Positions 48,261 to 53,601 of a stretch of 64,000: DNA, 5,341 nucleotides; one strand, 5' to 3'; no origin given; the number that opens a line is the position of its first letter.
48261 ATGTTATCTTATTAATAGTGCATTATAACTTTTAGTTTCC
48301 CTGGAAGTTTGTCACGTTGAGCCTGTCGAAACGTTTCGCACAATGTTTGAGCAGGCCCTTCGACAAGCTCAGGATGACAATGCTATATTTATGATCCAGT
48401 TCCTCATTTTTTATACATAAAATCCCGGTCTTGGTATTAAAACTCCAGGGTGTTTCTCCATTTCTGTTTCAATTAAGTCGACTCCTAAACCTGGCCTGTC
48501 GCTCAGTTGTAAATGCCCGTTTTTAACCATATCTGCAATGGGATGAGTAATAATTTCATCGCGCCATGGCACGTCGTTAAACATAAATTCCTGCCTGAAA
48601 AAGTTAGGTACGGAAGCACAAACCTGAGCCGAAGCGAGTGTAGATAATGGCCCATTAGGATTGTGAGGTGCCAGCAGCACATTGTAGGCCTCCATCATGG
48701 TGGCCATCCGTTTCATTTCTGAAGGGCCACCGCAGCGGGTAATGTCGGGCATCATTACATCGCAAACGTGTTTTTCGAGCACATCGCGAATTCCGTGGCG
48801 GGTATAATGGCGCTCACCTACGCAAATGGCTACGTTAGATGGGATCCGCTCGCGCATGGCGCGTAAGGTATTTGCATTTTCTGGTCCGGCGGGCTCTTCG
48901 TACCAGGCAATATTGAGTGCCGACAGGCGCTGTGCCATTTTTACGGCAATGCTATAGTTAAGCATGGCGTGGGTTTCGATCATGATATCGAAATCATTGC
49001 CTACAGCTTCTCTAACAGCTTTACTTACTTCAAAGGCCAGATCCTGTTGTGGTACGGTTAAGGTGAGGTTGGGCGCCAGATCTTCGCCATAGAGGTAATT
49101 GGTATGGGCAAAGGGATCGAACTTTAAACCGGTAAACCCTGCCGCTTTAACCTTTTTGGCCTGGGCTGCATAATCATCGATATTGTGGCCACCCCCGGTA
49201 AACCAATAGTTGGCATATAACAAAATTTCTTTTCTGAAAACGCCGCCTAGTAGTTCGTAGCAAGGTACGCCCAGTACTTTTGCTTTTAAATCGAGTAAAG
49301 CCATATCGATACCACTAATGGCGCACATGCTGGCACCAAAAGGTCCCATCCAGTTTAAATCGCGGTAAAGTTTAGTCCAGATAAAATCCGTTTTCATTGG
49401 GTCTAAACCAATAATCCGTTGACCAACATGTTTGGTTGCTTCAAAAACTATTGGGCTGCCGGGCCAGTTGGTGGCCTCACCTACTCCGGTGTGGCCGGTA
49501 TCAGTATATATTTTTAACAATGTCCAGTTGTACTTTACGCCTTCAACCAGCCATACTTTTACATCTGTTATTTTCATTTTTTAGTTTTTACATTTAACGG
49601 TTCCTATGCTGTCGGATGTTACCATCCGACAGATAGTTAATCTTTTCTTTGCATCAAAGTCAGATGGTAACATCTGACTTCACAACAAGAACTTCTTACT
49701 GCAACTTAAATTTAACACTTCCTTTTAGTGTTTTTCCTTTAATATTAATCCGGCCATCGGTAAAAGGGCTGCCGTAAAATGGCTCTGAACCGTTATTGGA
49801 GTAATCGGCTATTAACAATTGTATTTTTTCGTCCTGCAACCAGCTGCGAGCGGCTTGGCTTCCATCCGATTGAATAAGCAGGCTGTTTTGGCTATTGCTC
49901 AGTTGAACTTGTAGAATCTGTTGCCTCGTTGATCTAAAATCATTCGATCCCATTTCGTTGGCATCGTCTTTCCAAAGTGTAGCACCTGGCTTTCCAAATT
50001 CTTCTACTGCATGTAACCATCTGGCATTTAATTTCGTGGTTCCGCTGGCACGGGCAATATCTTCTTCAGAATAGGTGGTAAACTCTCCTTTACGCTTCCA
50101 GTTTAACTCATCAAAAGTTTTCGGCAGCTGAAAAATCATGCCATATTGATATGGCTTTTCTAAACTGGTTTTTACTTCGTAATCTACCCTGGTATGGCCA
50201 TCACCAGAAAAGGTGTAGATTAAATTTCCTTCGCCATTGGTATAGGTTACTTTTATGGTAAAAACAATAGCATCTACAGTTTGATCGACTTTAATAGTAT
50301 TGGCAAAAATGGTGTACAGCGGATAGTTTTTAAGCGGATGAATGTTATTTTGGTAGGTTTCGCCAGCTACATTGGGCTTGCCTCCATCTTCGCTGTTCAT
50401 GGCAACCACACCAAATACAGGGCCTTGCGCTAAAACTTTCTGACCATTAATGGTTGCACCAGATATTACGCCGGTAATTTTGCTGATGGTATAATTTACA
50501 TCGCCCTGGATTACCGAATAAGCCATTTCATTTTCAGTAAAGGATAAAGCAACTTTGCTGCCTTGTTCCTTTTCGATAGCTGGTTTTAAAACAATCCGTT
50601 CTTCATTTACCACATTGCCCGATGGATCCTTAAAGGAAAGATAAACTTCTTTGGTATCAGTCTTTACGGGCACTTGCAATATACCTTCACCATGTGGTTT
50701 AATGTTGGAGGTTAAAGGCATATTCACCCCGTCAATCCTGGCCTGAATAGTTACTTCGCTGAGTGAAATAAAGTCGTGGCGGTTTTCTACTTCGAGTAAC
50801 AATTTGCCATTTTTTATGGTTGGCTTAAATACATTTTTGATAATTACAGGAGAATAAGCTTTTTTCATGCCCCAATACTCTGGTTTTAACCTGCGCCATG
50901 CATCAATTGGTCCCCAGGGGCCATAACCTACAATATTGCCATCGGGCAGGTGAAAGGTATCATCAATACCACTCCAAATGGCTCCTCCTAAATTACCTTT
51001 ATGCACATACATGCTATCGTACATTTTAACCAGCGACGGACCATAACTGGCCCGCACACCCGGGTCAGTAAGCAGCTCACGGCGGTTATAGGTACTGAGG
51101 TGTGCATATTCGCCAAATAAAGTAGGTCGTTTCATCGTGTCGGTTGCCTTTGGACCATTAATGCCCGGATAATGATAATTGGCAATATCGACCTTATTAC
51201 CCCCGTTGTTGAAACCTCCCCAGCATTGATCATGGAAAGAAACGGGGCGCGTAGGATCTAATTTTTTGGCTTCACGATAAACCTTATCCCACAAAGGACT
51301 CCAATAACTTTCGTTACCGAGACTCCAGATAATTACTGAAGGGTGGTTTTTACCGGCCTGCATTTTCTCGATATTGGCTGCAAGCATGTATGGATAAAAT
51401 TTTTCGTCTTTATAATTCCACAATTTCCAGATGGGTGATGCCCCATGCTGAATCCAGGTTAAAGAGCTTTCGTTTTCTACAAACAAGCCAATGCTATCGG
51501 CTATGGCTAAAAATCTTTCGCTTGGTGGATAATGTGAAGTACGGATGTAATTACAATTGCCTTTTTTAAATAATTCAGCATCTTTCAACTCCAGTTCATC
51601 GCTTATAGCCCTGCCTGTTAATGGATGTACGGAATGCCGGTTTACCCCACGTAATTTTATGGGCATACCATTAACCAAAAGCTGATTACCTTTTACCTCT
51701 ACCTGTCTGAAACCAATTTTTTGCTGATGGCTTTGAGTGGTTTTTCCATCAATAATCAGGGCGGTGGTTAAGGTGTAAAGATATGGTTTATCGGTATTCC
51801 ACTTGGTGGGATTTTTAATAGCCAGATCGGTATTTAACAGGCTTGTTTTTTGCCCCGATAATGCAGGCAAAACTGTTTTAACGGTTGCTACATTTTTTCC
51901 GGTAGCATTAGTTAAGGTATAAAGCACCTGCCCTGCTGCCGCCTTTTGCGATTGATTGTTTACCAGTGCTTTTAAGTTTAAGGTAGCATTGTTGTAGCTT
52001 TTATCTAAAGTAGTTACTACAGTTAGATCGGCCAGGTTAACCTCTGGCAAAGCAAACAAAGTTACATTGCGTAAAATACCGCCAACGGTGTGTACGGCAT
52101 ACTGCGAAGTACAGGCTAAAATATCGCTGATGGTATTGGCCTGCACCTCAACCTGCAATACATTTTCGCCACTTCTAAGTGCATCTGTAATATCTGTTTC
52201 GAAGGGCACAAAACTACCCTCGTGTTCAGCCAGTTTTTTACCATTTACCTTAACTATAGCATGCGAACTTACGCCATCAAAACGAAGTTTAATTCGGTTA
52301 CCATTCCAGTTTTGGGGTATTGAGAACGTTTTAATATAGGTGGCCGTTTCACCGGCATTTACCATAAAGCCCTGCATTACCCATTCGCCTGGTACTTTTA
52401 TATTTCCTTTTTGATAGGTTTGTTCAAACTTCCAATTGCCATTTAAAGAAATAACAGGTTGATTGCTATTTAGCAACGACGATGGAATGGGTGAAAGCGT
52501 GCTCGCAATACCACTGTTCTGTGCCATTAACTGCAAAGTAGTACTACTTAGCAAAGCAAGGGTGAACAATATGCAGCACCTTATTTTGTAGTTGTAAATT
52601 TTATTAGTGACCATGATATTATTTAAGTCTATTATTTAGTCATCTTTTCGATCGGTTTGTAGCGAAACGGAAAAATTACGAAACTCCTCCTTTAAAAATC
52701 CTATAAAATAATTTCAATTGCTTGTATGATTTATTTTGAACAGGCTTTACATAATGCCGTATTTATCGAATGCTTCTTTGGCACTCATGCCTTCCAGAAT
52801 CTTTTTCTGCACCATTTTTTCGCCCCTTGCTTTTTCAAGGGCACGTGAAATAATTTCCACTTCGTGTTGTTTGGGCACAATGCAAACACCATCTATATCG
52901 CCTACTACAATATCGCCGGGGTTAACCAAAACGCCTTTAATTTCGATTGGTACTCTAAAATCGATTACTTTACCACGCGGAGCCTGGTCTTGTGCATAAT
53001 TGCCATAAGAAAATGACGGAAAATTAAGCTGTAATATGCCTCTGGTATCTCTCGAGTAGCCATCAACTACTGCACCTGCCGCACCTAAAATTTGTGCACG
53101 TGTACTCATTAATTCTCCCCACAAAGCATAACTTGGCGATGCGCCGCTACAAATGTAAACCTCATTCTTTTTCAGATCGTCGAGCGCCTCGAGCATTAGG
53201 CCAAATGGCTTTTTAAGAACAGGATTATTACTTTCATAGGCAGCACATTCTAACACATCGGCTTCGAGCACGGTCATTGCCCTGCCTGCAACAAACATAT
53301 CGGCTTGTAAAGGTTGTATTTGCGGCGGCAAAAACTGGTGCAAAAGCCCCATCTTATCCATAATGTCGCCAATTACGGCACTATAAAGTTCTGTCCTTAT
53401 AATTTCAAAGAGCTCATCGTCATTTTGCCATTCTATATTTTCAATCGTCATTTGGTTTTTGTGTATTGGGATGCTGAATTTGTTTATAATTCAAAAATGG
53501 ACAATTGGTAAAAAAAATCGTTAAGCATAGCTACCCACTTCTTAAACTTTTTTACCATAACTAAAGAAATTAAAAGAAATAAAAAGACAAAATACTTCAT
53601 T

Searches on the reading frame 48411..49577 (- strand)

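Call 48: search_protein_families(library=pfam, proteins=[window:48411-49577:-], max_evalue=0.00001)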
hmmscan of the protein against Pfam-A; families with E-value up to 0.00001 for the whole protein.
window:48411-49577:- (388 aa): 2 families
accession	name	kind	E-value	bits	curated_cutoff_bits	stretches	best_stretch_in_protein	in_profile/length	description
PF13378.12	MR_MLE_C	-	5.1e-55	187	29.4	1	136-369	2-216/219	Enolase C-terminal domain-like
PF02746.21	MR_MLE_N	-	1.3e-16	61.3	22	1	18-111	28-117/117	Mandelate racemase / muconate lactonizing enzyme, N-terminal domain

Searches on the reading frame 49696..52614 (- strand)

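Call 48: search_protein_families(library=pfam, proteins=[window:49696-52614:-], max_evalue=0.00001)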
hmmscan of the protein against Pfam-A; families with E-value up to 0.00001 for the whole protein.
window:49696-52614:- (972 aa): 5 families
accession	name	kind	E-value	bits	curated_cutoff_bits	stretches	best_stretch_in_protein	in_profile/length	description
PF02836.23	Glyco_hydro_2_C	-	6.9e-41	140.8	21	1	305-481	1-182/302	Glycosyl hydrolases family 2, TIM barrel domain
PF02837.24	Glyco_hydro_2_N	-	1.2e-21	77.8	28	1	52-190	31-169/169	Glycosyl hydrolases family 2, sugar binding domain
PF00703.27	Glyco_hydro_2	-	7.3e-20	72.2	23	1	193-303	2-109/109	Glycosyl hydrolases family 2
PF22666.2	Glyco_hydro_2_N2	-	9.3e-14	52.3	27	1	89-160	48-120/167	Glycosyl hydrolase 2 galactose-binding domain-like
PF02929.23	Bgal_small_N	-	1.7e-09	38.2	25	1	704-852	3-142/248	Beta galactosidase small chain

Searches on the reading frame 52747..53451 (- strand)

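Call 48: search_protein_families(library=pfam, proteins=[window:52747-53451:-], max_evalue=0.00001)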
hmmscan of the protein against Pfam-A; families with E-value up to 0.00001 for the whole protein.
window:52747-53451:- (234 aa): 1 family
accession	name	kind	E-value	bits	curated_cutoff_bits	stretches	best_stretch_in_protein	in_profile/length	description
PF03737.21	RraA-like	-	9.2e-34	117.3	24.5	1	26-191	3-152/152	Aldolase/RraA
